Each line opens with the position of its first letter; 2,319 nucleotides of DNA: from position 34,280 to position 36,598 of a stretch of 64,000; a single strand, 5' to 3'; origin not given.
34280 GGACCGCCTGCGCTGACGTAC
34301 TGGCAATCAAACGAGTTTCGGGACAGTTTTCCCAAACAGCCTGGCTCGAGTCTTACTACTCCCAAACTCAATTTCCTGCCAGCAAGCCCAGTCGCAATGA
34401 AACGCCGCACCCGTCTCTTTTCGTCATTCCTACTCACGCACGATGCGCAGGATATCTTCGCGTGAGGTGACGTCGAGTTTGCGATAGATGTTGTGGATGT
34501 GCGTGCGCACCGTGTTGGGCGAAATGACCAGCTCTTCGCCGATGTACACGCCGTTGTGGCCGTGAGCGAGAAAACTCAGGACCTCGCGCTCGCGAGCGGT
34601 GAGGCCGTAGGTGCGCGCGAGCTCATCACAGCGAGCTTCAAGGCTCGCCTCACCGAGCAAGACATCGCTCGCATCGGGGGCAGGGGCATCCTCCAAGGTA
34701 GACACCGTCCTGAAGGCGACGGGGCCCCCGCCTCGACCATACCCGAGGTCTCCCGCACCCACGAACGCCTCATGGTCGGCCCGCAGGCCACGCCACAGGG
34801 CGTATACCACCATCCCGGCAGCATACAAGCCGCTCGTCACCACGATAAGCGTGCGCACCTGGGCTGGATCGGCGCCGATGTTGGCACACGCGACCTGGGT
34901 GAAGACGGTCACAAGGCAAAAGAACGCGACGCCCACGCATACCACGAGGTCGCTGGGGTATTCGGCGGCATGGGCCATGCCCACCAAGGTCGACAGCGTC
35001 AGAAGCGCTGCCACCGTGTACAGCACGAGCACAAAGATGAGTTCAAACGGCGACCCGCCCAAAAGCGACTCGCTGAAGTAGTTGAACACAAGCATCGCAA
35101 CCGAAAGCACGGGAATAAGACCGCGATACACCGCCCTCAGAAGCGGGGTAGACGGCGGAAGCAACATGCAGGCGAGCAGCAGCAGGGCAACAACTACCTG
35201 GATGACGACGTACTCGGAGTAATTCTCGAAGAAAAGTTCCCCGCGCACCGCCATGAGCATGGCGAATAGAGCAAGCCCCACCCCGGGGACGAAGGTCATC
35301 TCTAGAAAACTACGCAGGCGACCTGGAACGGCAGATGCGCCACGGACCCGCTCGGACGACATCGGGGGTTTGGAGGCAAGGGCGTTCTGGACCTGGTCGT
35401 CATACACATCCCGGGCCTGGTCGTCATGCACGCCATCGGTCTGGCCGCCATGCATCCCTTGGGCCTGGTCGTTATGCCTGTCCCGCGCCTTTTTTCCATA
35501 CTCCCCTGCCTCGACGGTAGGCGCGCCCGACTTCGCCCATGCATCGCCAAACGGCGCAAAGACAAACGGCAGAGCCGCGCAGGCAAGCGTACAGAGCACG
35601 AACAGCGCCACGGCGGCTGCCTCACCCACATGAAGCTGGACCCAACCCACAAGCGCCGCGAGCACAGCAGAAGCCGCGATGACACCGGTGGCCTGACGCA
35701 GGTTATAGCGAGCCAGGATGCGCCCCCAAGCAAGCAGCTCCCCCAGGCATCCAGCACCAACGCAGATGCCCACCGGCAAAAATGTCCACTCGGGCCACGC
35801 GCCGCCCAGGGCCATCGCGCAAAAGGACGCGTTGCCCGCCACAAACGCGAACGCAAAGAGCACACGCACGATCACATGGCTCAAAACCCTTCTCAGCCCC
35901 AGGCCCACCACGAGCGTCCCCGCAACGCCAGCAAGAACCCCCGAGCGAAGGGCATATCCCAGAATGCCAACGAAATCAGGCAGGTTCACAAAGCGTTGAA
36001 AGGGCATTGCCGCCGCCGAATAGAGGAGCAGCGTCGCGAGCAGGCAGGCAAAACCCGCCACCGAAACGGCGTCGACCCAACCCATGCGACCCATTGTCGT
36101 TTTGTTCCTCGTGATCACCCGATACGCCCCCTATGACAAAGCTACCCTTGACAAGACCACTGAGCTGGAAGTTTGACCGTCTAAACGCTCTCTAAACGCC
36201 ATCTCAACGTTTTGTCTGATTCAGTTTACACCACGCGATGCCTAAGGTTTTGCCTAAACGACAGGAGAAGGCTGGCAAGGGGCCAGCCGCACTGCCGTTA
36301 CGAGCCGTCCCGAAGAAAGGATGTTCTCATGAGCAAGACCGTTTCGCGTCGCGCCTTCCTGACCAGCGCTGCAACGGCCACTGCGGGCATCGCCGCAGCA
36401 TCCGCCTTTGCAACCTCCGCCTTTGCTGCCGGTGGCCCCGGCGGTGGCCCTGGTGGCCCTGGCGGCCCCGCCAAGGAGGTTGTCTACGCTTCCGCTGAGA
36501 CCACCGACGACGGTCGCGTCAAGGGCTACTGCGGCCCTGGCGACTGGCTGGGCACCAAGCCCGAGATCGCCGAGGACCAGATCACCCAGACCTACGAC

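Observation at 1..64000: Archipelago of membrane-LuxR sensor / Tat-exported flavoenzyme modules: 8 regulators and 10 reductases in one window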

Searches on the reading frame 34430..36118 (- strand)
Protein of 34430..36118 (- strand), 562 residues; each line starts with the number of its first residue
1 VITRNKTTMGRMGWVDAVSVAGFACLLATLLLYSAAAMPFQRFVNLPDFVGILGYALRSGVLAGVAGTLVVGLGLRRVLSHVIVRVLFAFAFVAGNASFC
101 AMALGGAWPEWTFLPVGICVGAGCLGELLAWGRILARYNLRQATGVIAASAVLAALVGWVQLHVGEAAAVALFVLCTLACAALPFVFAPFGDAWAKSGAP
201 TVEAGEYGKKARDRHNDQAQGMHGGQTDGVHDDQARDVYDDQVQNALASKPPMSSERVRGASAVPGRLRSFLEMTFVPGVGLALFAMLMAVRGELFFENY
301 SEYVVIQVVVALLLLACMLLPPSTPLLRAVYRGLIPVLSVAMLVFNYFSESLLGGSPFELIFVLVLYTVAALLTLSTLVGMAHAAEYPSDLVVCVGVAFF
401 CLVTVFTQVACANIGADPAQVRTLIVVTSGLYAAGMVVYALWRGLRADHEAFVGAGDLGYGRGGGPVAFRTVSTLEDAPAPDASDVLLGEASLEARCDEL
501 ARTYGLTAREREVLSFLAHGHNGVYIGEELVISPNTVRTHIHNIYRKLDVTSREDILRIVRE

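Call 3: search_protein_families(library=pfam, proteins=[window:34430-36118:-], max_evalue=0.01)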
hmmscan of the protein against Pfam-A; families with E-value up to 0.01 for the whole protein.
window:34430-36118:- (562 aa): 1 family
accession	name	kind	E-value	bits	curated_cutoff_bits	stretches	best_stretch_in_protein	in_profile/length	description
PF00196.25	GerE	-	6.3e-15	55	23.5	1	506-559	3-56/57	Bacterial regulatory proteins, luxR family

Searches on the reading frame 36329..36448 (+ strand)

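Call 74: search_protein_families(library=pfam, proteins=[window:36329-36448:+], max_evalue=10)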
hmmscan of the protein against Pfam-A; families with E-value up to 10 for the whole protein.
seq(40 aa): 1 family
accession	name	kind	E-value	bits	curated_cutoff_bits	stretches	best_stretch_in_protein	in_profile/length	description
PF10399.14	UCR_Fe-S_N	-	0.014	15.3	24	1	2-26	6-30/41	Ubiquitinol-cytochrome C reductase Fe-S subunit TAT signal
